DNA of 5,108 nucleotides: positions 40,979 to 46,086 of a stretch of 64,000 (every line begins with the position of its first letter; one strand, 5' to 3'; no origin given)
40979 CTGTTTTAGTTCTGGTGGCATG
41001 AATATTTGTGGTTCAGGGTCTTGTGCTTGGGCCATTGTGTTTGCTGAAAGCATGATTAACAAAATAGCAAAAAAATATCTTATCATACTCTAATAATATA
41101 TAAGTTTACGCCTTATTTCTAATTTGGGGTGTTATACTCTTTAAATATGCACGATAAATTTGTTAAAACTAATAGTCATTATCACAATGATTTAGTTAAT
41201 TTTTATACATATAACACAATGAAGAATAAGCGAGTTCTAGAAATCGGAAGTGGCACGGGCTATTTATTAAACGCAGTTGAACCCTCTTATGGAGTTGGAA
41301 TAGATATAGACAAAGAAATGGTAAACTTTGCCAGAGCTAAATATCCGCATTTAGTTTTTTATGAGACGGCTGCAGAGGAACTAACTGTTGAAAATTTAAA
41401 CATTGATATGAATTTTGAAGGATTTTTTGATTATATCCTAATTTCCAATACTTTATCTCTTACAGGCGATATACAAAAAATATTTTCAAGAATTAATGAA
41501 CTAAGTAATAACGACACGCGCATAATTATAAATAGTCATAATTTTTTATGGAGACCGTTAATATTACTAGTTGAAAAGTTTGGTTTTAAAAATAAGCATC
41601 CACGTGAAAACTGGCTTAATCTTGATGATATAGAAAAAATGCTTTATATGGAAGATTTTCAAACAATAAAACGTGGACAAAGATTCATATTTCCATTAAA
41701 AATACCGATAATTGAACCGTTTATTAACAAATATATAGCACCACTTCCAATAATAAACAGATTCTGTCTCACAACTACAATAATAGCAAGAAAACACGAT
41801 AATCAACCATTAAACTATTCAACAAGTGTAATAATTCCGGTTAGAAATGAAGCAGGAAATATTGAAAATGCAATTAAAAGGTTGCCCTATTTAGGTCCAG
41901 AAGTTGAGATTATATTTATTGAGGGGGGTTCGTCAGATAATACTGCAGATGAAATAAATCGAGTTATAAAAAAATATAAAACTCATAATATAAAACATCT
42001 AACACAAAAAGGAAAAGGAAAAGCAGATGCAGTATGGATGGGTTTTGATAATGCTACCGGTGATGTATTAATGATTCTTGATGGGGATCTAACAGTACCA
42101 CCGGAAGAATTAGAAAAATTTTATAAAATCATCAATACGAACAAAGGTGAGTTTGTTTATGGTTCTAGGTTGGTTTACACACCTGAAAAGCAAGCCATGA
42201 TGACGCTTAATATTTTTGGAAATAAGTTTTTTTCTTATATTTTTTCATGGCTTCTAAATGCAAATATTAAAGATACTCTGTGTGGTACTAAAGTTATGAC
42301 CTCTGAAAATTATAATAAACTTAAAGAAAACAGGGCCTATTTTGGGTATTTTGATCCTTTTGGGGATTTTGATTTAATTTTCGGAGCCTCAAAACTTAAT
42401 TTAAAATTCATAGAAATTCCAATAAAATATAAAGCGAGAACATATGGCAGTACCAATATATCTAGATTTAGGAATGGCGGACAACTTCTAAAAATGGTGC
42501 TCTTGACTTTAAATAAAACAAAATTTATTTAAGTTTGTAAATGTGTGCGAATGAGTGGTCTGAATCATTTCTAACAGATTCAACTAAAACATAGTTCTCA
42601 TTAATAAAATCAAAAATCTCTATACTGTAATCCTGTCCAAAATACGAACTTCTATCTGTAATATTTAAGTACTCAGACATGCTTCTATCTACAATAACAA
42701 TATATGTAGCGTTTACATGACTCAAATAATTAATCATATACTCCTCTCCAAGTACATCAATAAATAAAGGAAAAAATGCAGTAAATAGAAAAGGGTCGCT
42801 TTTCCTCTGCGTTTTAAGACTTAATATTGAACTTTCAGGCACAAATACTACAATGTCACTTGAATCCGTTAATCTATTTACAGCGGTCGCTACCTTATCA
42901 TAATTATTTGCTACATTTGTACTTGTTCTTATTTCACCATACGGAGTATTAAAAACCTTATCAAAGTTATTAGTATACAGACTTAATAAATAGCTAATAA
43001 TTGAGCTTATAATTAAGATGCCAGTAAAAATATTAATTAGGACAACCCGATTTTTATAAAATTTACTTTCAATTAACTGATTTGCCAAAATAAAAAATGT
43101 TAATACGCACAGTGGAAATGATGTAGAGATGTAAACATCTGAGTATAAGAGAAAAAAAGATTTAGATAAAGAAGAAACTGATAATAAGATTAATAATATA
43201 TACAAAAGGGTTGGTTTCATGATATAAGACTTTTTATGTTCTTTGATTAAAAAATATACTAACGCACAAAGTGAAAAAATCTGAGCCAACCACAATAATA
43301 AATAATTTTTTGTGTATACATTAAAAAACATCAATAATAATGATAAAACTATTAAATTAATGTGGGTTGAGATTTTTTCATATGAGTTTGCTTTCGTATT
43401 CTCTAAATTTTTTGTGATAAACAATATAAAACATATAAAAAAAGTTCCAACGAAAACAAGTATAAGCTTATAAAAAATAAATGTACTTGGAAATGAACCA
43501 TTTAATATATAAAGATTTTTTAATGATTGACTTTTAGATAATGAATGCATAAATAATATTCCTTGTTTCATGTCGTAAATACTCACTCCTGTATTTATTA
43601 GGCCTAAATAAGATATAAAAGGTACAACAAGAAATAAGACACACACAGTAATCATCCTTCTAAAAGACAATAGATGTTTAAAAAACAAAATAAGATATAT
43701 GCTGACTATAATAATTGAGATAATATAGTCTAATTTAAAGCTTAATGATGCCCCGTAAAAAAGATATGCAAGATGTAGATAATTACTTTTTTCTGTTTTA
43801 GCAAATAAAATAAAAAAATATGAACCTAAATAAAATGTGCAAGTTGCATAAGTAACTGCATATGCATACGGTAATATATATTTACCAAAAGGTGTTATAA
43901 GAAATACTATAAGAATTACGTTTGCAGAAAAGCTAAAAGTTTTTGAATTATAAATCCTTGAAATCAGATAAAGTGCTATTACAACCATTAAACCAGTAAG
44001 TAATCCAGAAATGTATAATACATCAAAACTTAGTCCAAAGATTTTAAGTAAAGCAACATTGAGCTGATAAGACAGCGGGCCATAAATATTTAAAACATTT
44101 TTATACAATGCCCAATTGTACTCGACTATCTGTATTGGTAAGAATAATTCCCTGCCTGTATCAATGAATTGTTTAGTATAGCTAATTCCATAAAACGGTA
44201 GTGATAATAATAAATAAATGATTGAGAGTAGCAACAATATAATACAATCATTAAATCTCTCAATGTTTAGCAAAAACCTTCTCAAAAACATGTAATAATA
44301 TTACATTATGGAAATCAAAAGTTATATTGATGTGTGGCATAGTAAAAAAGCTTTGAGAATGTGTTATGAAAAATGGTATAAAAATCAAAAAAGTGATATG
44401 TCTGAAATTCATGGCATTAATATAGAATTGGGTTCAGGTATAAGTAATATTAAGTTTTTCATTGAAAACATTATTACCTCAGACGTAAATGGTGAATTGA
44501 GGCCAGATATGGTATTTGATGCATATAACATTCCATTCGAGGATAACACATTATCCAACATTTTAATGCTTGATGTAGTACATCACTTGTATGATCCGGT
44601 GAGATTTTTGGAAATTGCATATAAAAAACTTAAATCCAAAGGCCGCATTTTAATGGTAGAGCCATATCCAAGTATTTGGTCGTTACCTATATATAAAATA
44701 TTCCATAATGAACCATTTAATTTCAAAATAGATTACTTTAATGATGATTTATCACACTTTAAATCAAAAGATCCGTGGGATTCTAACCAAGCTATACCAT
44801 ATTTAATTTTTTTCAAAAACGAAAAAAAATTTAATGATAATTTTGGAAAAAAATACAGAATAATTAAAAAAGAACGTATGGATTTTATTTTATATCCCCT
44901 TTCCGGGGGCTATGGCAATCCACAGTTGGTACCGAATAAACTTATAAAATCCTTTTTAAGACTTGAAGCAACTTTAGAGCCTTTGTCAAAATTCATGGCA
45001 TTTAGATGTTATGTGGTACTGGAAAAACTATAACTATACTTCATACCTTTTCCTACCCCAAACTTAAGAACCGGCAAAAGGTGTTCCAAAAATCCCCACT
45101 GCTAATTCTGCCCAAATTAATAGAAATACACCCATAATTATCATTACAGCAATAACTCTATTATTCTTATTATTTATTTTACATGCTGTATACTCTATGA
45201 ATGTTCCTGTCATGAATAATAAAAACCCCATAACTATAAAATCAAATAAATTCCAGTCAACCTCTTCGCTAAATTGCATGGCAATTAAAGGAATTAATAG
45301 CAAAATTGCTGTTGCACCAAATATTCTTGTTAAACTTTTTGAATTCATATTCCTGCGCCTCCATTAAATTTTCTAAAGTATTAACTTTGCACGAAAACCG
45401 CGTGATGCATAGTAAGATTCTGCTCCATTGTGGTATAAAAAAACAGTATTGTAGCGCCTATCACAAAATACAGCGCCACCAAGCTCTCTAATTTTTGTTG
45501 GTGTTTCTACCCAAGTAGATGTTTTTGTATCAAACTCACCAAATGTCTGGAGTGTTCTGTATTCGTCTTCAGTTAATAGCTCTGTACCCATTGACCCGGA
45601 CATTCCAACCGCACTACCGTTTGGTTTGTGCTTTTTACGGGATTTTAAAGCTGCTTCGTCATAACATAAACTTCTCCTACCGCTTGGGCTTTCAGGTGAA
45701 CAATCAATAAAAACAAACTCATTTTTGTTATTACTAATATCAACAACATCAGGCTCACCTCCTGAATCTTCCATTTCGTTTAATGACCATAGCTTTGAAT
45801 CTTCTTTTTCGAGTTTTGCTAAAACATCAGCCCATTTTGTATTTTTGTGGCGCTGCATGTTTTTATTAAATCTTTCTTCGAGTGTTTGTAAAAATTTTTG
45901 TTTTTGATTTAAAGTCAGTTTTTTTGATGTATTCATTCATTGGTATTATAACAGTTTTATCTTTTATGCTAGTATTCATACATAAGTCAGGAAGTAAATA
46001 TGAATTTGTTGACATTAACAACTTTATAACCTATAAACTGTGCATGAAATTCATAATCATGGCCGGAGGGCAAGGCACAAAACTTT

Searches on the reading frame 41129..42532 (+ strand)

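Call 70: search_protein_families(library=pfam, proteins=[window:41129-42532:+], max_evalue=0.001)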
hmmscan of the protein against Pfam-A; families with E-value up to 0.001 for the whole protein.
window:41129-42532:+ (467 aa): 8 families
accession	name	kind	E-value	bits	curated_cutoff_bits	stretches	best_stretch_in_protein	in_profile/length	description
PF00535.33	Glycos_transf_2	-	9.9e-25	87.8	23.3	1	233-362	1-130/168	Glycosyl transferase family 2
PF10111.15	Glyco_tranf_2_2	-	3.4e-15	56.7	27.3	1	233-339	1-110/276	Glycosyltransferase like family 2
PF13847.12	Methyltransf_31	-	3.3e-11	43.5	27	1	32-138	3-113/145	Methyltransferase domain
PF08242.18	Methyltransf_12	-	2.2e-10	41.6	30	1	37-129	1-95/98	Methyltransferase domain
PF13489.12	Methyltransf_23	-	3.5e-08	33.8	27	1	23-173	13-155/164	Methyltransferase domain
PF13649.12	Methyltransf_25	-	1.2e-07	32.8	27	1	36-124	1-91/97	Methyltransferase domain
PF08241.18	Methyltransf_11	-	2.2e-06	28.7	21.2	1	37-126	1-87/95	Methyltransferase domain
PF13641.12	Glyco_tranf_2_3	-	9.5e-06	26.2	27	1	232-349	3-125/230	Glycosyltransferase like family 2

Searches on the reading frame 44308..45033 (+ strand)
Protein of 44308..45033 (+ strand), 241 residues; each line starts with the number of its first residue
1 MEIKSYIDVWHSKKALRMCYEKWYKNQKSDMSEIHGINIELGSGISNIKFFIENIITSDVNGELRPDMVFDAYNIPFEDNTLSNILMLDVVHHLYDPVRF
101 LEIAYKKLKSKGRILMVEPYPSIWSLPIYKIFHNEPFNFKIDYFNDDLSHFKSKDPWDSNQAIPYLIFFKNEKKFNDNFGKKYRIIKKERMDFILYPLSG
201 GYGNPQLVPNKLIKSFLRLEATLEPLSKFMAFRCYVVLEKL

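Call 70: search_protein_families(library=pfam, proteins=[window:44308-45033:+], max_evalue=0.001)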
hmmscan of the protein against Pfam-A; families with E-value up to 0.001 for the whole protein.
window:44308-45033:+ (241 aa): 1 family
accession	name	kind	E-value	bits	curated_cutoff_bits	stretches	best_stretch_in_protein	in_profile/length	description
PF08241.18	Methyltransf_11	-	4.3e-06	27.7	21.2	1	68-115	47-94/95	Methyltransferase domain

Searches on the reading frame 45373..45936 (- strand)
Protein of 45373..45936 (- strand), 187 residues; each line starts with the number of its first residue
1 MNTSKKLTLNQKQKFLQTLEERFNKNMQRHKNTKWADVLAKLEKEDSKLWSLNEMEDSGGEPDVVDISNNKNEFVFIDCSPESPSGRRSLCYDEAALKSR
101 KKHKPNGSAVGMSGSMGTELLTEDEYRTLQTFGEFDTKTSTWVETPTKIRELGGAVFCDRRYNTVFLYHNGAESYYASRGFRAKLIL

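Call 3: search_protein_families(library=pfam, proteins=[window:45373-45936:-], max_evalue=0.1)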
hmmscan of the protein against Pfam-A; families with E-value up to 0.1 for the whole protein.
window:45373-45936:- (187 aa): 1 family
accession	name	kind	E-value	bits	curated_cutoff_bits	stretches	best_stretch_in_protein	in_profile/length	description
PF14066.11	DUF4256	-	3.8e-85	284.3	27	1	16-185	2-171/173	Protein of unknown function (DUF4256)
